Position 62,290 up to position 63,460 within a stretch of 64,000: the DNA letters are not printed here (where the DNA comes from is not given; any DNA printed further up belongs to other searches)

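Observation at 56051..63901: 2616-aa giant secreted protein with an unusual domain combination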

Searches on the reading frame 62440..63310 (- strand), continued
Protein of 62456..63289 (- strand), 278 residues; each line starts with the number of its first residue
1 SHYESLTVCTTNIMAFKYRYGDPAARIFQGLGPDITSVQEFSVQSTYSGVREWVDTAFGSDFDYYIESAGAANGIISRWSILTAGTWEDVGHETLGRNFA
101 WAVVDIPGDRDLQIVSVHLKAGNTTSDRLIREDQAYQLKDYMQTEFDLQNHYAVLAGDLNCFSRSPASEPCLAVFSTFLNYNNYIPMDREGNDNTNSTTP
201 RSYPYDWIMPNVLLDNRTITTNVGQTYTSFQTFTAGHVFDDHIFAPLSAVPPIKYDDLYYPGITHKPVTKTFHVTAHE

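Call 51: find_encoding_contigs(protein=P0040, flank=6000, max_places=1)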
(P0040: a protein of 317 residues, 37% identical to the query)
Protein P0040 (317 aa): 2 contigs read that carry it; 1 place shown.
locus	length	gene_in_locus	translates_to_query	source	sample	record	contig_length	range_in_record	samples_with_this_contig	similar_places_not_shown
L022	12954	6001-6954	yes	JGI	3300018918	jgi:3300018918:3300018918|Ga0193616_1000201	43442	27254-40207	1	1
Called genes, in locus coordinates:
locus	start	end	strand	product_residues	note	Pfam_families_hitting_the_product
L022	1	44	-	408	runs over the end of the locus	-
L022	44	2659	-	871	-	PF03544:TonB_C, PF13620:CarboxypepD_reg (weak), PF13715:CarbopepD_reg_2 (weak), PF00593:TonB_dep_Rec_b-barrel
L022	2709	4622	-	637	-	PF14559:TPR_19 (faint), PF13428:TPR_14 (faint), PF13431:TPR_17 (faint), PF07719:TPR_2 (faint), PF00515:TPR_1 (faint), PF13181:TPR_8 (faint)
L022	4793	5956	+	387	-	-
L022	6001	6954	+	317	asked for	PF03372:Exo_endo_phos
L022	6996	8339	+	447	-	PF00067:p450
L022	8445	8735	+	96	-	PF04066:MrpF_PhaF (weak)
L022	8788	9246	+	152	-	-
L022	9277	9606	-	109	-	PF05099:TerB (faint)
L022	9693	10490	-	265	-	PF03544:TonB_C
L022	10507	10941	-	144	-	PF02472:ExbD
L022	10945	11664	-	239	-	PF01618:MotA_ExbB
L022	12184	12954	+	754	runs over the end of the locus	PF07504:FTP, PF01447:Peptidase_M4, PF02868:Peptidase_M4_C, PF04151:PPC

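Call 52: find_encoding_contigs(protein=P0020, flank=6000, max_places=1)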
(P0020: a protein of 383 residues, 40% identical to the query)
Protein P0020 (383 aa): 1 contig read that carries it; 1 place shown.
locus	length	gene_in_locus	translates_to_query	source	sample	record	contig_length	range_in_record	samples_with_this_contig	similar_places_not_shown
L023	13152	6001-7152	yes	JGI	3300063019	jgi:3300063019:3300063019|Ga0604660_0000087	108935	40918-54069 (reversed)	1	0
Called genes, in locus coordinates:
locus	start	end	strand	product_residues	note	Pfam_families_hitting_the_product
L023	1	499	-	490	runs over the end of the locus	PF07394:DUF1501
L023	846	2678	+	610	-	PF00749:tRNA-synt_1c, PF03950:tRNA-synt_1c_C, PF20974:tRNA-synt_1c_C2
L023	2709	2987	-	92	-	-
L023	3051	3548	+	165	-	PF02542:YgbB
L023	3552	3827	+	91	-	-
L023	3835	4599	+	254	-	PF07722:Peptidase_C26, PF00117:GATase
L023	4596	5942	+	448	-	PF00072:Response_reg, PF00158:Sigma54_activat, PF01078:Mg_chelatase (faint), PF14532:Sigma54_activ_2, PF07728:AAA_5, PF25601:AAA_lid_14, PF02954:HTH_8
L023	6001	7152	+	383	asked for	PF03372:Exo_endo_phos, PF22669:Exo_endo_phos2 (weak)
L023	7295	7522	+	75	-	PF01176:eIF-1a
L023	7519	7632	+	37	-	PF00444:Ribosomal_L36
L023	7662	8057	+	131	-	PF00416:Ribosomal_S13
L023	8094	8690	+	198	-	-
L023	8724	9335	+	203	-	PF00163:Ribosomal_S4, PF01479:S4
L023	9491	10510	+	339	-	PF01193:RNA_pol_L, PF01000:RNA_pol_A_bac, PF03118:RNA_pol_A_CTD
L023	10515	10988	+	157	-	PF01196:Ribosomal_L17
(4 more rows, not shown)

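Call 57: search_protein_representatives(alignment_id=A2)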
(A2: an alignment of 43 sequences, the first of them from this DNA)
Query: 43 sequences, 370 profile positions. Proteins with E-value up to 0.001 (for the whole library): 3490; up to 1e-10: 912; up to 1e-30: 631. The best 150 are listed.
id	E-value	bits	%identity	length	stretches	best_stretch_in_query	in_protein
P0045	9.2e-132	455.8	-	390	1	29-347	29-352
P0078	1.5e-131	455.1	-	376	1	15-369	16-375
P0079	5.8e-131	453.2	-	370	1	24-369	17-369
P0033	2.0e-130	451.4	-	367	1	12-367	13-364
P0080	2.1e-130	451.3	-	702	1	5-311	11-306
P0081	1.1e-128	445.6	-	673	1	20-327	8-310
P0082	3.4e-127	440.8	-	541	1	31-368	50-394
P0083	5.5e-125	433.5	-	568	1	29-301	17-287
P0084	1.5e-124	432.0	-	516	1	34-327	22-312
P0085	2.0e-124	431.7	-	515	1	36-335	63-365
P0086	3.3e-124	430.9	-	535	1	14-316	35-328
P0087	3.3e-124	430.9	-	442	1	34-328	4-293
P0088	2.0e-123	428.4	-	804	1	36-336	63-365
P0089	2.8e-123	427.9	-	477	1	31-353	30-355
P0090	3.8e-123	427.4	-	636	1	29-297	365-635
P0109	6.2e-120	416.9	-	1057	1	32-337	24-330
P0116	3.4e-118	411.2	-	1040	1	32-335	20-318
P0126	1.2e-116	406.0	-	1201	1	36-309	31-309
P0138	3.6e-114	397.9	-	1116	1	28-347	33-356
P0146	1.3e-113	396.0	-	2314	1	32-310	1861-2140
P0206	3.2e-105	368.5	-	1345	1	28-332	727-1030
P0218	1.4e-103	363.1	-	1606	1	30-304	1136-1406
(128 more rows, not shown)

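Call 58: search_protein_families(library=pfam, proteins=[P0146, P0218, P0206, P0126, P0138, P0109, P0116], max_evalue=0.0001)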
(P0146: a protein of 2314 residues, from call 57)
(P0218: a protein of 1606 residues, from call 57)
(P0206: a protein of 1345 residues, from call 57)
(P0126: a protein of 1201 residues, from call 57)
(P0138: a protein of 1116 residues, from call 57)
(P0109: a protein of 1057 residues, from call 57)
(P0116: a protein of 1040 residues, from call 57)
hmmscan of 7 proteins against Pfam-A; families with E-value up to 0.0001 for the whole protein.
P0146 (2314 aa): 5 families
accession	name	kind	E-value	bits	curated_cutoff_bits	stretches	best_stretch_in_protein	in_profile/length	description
PF12733.13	Cadherin-like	-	2.3e-71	236.7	24.2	5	1738-1833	2-88/89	Cadherin-like beta sandwich domain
PF09136.16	Glucodextran_B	-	1.8e-14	53.9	27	0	839-899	16-75/83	Glucodextranase, domain B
PF03372.29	Exo_endo_phos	-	1.6e-08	35.1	24.5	1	1889-2030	24-159/225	Endonuclease/Exonuclease/phosphatase family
PF01483.27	P_proprotein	-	1.6e-05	25.4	21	0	1478-1513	51-86/86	Proprotein convertase P-domain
PF19755.4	DUF6242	-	6.6e-05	23.3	29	0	1276-1337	59-119/217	Domain of unknown function (DUF6242)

P0218 (1606 aa): 6 families
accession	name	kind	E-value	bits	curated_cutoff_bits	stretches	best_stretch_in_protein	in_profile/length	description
PF17963.7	Big_9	-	1.3e-16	61.7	23.6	2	425-511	1-87/89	Bacterial Ig domain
PF18981.6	InlK_D3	-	8.7e-10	39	25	0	227-252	49-74/75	Internalin K domain (D3/D4)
PF03372.29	Exo_endo_phos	-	2.8e-09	37.5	24.5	1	1166-1352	24-214/225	Endonuclease/Exonuclease/phosphatase family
PF19077.6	Big_13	-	2e-08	35.1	27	0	443-512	28-98/102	Bacterial Ig-like domain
PF00932.25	LTD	-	2.9e-07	31.3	34.3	1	261-348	33-106/109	Lamin Tail Domain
PF18911.6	PKD_4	-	8.4e-07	29.4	27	0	425-513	1-84/85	PKD domain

P0206 (1345 aa): 3 families
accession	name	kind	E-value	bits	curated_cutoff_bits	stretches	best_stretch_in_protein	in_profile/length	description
PF00932.25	LTD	-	3.2e-14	53.6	34.3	1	11-126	3-108/109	Lamin Tail Domain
PF18998.6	Flg_new_2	-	8.6e-09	35.7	23.6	1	1155-1220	6-71/73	Divergent InlB B-repeat domain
PF18981.6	InlK_D3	-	1.4e-06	28.7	25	0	254-280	47-73/75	Internalin K domain (D3/D4)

P0126 (1201 aa): 9 families
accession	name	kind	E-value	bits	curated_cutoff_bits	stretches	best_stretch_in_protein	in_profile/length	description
PF05345.18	He_PIG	-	3.2e-119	390.2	24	9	1001-1072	14-95/96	Putative Ig domain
PF22352.2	K319L-like_PKD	-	4.5e-34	116.8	27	0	325-383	26-84/84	K319L-like, PKD domain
PF07495.19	Y_Y_Y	-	1.1e-12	48.1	26.6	0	353-384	32-63/65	Y_Y_Y domain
PF24908.1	Ig_SIBA-E_2nd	-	7.3e-12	45.9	27.8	0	937-977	38-79/117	Integrin beta-like protein A-E, second Ig-like domain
PF20164.4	GspA_SrpA_N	-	2.6e-11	44.4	27.4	0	323-383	57-111/117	GspA/SrpA SigLec-like domain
PF19077.6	Big_13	-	2.8e-10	41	27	0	355-383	71-100/102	Bacterial Ig-like domain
PF00801.26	PKD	-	3.6e-10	40.1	23.5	0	653-722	12-76/80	PKD domain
PF03372.29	Exo_endo_phos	-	1.8e-09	38.1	24.5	1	55-193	23-158/225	Endonuclease/Exonuclease/phosphatase family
PF17963.7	Big_9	-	1.6e-06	29.3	23.6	0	943-985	44-89/89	Bacterial Ig domain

P0138 (1116 aa): 3 families
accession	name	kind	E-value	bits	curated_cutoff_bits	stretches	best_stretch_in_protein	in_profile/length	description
PF18911.6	PKD_4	-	2.2e-11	44.1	27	1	922-987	20-84/85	PKD domain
PF00801.26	PKD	-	1.3e-06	28.7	23.5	1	913-981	4-75/80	PKD domain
PF19190.6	BACON_2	-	8.8e-05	22.8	25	0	312-400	2-84/94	Viral BACON domain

P0109 (1057 aa): 2 families
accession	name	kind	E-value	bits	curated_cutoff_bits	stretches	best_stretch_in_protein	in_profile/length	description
PF03372.29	Exo_endo_phos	-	9e-09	35.8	24.5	1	53-243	25-215/225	Endonuclease/Exonuclease/phosphatase family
PF00041.27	fn3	-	4.4e-07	30.4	25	0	770-853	2-81/84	Fibronectin type III domain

P0116 (1040 aa): 4 families
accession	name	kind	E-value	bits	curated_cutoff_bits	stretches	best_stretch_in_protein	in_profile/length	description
PF18887.5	MBG_3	-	1.2e-139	455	25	6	485-556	1-72/72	MBG domain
PF03372.29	Exo_endo_phos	-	1.1e-10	42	24.5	1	50-239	25-215/225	Endonuclease/Exonuclease/phosphatase family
PF22352.2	K319L-like_PKD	-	6.3e-08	33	27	1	318-395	11-84/84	K319L-like, PKD domain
PF18911.6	PKD_4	-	9.7e-05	22.8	27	1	318-391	17-81/85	PKD domain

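Call 88: search_protein_families(library=pfam, alignment_id=A4, max_evalue=0.0001)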
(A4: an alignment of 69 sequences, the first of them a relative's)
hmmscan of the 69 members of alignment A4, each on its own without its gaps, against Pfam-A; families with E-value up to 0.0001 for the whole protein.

A. member 1, P0080 (702 aa): 2 families
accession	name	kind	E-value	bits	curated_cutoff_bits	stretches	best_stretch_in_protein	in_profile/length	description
PF03372.29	Exo_endo_phos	-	1.2e-09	38.7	24.5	1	62-238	25-204/225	Endonuclease/Exonuclease/phosphatase family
PF00932.25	LTD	-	2.9e-08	34.5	34.3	1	519-608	32-103/109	Lamin Tail Domain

B. families by the number of members that match (of 69 scanned): 38 families (the first 25 are shown)
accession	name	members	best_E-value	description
PF03372.29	Exo_endo_phos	68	5.4e-22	Endonuclease/Exonuclease/phosphatase family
PF00932.25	LTD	16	2.1e-37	Lamin Tail Domain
PF13927.12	Ig_3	9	1.3e-38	Immunoglobulin domain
PF07679.22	I-set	9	1.3e-33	Immunoglobulin I-set domain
PF05345.18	He_PIG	7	3.2e-119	Putative Ig domain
PF04151.21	PPC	7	5.7e-26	Bacterial pre-peptidase C-terminal domain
PF19077.6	Big_13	7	3.1e-16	Bacterial Ig-like domain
PF13895.12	Ig_2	5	1.4e-19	Immunoglobulin domain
PF22352.2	K319L-like_PKD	4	4.5e-34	K319L-like, PKD domain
PF17963.7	Big_9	4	6.8e-14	Bacterial Ig domain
PF00047.31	ig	4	6.3e-07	Immunoglobulin domain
PF07686.23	V-set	3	2e-06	Immunoglobulin V-set domain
PF18887.5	MBG_3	2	1.2e-139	MBG domain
PF07495.19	Y_Y_Y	2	1.1e-12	Y_Y_Y domain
PF24908.1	Ig_SIBA-E_2nd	2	7.3e-12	Integrin beta-like protein A-E, second Ig-like domain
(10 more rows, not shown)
